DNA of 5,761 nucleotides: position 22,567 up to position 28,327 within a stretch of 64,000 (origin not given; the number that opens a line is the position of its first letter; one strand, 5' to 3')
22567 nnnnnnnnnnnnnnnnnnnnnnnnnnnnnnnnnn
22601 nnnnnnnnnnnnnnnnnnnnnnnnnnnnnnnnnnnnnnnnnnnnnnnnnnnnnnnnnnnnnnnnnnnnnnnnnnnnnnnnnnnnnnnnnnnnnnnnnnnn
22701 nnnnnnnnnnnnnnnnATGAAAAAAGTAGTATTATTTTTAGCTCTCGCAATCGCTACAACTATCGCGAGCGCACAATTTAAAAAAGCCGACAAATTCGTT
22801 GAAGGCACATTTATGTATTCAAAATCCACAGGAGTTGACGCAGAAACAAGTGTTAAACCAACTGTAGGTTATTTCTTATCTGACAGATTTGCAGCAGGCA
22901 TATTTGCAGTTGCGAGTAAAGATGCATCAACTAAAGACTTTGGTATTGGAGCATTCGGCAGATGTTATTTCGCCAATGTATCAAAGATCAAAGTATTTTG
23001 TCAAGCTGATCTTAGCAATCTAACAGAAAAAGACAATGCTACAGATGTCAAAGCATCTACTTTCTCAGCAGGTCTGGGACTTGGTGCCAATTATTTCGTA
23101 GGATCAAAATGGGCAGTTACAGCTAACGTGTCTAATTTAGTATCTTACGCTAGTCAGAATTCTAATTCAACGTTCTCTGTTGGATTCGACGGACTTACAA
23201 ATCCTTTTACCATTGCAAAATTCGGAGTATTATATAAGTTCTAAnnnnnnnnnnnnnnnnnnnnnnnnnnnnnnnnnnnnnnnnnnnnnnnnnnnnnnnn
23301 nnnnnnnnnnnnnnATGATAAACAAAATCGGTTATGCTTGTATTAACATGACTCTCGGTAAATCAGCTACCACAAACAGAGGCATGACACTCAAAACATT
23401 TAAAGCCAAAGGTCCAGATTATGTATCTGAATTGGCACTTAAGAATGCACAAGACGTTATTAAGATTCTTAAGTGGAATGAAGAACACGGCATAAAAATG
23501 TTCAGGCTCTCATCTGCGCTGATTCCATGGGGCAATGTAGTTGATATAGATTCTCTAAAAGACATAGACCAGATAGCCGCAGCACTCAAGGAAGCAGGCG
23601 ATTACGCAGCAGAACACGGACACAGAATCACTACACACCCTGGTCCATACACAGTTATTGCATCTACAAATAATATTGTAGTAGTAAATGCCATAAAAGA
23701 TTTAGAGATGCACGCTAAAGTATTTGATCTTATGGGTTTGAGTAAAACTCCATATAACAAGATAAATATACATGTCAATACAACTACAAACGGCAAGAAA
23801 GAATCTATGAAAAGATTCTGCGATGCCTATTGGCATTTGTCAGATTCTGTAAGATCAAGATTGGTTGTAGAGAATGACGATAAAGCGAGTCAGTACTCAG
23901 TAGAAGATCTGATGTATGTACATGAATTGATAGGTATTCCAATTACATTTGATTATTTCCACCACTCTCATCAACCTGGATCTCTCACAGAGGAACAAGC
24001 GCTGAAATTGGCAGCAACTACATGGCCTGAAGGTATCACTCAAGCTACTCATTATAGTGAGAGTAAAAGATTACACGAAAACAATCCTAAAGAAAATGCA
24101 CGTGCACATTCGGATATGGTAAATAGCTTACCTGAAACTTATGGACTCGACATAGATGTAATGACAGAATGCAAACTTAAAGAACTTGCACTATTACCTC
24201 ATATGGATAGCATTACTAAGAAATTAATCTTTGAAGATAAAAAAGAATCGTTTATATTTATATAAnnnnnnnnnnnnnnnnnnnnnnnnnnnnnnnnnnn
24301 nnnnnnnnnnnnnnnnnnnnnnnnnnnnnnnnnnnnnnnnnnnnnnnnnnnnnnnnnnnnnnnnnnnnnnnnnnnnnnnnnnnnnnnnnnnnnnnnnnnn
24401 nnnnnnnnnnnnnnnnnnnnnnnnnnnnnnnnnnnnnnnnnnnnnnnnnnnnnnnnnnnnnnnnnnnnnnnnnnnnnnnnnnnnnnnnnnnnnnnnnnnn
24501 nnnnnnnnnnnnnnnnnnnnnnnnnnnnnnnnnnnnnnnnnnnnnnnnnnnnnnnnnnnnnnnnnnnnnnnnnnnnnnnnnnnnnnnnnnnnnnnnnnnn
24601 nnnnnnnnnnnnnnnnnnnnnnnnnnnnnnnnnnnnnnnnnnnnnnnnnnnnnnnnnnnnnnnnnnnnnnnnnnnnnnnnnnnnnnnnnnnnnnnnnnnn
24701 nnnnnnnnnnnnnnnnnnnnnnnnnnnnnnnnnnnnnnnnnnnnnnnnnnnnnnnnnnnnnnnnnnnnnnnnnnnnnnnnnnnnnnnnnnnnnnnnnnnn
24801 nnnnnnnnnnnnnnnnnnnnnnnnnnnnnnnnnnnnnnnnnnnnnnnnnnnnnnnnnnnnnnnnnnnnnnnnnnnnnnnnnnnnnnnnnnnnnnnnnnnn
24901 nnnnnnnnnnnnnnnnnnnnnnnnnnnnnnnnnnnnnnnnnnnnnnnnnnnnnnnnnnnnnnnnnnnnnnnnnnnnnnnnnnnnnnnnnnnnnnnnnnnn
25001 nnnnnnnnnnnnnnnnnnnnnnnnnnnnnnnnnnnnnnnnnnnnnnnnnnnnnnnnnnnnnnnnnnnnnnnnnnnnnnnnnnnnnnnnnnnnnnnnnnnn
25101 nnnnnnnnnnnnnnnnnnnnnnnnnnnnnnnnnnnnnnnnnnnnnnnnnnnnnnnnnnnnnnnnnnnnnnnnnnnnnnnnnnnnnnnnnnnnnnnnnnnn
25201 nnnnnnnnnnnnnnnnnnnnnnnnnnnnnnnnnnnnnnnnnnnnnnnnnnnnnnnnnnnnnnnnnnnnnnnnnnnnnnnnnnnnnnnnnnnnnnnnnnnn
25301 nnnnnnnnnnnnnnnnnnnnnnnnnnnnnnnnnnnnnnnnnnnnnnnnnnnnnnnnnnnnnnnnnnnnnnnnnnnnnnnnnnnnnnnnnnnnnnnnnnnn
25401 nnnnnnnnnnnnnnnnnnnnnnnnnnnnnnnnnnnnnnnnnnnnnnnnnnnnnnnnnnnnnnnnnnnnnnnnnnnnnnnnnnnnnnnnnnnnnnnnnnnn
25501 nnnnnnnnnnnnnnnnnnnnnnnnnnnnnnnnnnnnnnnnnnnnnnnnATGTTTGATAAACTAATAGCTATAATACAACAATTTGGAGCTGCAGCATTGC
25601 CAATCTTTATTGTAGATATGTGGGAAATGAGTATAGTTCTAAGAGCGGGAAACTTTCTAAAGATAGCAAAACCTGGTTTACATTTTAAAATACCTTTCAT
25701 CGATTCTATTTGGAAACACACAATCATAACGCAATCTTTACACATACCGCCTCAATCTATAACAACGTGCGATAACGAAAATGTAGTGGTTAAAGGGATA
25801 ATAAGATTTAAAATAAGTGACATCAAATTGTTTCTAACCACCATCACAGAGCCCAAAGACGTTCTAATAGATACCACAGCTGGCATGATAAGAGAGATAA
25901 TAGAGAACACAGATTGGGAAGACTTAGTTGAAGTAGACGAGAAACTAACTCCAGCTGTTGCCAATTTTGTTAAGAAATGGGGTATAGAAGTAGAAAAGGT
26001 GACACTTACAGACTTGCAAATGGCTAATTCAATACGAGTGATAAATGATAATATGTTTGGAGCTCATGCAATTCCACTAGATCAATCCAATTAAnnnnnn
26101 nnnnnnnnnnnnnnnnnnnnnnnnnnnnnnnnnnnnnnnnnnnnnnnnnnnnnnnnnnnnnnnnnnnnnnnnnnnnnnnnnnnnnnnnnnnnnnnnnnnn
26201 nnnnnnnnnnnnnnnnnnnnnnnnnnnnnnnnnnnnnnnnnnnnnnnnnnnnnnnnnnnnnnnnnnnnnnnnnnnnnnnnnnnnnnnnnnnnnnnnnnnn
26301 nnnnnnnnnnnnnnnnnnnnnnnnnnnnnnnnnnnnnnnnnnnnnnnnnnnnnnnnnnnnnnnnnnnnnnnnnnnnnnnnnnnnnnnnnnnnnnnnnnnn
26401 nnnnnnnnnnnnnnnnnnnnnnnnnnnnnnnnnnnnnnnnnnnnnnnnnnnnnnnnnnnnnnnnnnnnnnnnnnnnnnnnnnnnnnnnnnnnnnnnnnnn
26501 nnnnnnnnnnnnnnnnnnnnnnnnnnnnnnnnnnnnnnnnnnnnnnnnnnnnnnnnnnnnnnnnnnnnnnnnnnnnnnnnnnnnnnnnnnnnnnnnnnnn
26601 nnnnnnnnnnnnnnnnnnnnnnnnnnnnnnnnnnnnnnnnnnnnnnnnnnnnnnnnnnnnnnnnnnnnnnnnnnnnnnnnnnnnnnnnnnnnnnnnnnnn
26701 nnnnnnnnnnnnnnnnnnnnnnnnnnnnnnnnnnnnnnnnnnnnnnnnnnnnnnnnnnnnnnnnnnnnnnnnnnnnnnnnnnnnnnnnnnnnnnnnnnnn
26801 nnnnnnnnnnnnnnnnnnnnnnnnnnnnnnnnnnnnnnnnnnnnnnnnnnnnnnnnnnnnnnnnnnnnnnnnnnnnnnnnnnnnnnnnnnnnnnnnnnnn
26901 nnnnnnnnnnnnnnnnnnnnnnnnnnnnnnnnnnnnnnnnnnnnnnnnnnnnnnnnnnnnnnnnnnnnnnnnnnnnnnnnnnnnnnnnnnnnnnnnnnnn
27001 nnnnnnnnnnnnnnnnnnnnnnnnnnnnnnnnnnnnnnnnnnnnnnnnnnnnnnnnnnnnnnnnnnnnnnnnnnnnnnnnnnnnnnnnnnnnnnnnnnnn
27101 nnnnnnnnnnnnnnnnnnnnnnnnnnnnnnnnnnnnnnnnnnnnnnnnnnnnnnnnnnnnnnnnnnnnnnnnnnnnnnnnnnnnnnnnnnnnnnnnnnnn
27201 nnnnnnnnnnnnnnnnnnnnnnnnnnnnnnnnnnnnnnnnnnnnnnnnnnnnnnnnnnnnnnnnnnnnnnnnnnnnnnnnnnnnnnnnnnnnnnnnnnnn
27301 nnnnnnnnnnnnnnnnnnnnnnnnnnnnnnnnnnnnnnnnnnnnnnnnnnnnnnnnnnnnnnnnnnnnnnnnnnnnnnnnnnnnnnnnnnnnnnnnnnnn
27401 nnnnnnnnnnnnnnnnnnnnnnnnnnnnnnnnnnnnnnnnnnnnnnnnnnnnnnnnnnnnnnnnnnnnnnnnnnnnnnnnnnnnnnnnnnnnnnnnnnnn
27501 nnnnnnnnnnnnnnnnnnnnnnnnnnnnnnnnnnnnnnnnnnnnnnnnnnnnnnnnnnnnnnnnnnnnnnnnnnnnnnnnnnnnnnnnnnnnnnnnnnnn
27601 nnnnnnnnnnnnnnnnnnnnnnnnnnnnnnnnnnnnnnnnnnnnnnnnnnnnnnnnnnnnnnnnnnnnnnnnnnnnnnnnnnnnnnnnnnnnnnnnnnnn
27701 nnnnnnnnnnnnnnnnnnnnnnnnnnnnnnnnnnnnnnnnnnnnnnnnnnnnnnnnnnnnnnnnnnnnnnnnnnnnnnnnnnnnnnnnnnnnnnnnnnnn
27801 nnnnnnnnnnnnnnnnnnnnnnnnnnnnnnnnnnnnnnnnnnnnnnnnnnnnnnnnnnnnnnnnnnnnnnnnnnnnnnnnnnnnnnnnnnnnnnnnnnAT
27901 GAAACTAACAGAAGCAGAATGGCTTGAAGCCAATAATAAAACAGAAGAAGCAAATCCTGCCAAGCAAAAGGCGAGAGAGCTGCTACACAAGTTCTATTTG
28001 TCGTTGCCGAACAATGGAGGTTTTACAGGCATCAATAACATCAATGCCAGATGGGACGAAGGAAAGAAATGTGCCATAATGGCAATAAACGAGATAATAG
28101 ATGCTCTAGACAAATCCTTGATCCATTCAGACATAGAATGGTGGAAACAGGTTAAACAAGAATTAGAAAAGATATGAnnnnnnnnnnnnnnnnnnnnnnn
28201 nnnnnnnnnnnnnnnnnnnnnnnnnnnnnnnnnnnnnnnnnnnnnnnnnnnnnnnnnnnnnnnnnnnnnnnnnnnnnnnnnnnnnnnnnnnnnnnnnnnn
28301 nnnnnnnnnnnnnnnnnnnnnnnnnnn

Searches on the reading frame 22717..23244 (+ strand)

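Call 90: search_protein_families(library=pfam, max_evalue=0.001, proteins=[window:22717-23244:+])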
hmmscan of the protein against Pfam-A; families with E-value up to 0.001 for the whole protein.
window:22717-23244:+ (175 aa): 1 family
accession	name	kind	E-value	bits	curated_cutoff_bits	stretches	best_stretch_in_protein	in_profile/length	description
PF13505.12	OMP_b-brl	-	9.7e-06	26.3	28.7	1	28-157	24-171/175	Outer membrane protein beta-barrel domain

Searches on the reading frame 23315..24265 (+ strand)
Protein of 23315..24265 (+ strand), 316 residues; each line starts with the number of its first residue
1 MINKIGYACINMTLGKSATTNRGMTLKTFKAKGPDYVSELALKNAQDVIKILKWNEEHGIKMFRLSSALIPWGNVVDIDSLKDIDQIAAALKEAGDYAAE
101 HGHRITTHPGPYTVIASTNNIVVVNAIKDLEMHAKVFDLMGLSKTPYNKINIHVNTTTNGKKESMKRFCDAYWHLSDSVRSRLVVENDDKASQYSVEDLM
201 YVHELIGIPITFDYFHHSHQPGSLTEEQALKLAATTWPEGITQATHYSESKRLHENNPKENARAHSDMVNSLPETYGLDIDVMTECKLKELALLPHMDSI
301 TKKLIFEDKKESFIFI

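Call 53: search_protein_families(library=pfam, max_evalue=0.001, proteins=[window:23315-24265:+])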
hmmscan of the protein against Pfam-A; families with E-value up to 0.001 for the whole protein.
window:23315-24265:+ (316 aa): 1 family
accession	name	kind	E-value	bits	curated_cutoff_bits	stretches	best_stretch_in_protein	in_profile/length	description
PF03851.20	UvdE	-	5.8e-62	209.8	24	1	5-275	1-274/275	UV-endonuclease UvdE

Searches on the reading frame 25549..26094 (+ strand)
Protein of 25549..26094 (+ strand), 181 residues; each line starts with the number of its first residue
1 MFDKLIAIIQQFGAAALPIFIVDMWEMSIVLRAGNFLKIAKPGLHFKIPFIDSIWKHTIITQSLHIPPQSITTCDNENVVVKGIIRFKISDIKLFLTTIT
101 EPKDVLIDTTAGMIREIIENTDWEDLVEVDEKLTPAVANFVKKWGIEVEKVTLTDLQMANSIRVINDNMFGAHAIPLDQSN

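Call 53: search_protein_families(library=pfam, max_evalue=0.001, proteins=[window:25549-26094:+])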
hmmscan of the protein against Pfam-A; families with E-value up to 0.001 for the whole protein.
window:25549-26094:+ (181 aa): 1 family
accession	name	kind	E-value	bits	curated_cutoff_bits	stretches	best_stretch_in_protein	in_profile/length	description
PF01145.31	Band_7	-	1.6e-22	80.9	23.6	1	21-163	2-152/176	SPFH domain / Band 7 family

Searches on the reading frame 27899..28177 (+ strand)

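Call 20: search_protein_families(library=pfam, max_evalue=0.01, proteins=[window:27899-28177:+])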
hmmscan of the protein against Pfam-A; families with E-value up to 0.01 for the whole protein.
window:27899-28177:+ (92 aa): 0 families

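Call 21: search_protein_families(library=phrogs, max_evalue=0.01, proteins=[window:27899-28177:+])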
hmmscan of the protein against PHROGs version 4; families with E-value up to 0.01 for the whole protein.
window:27899-28177:+ (92 aa): 1 family
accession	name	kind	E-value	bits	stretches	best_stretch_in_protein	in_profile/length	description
phrog_21441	-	unknown function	3.3e-11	44.4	1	21-92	3-75/75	-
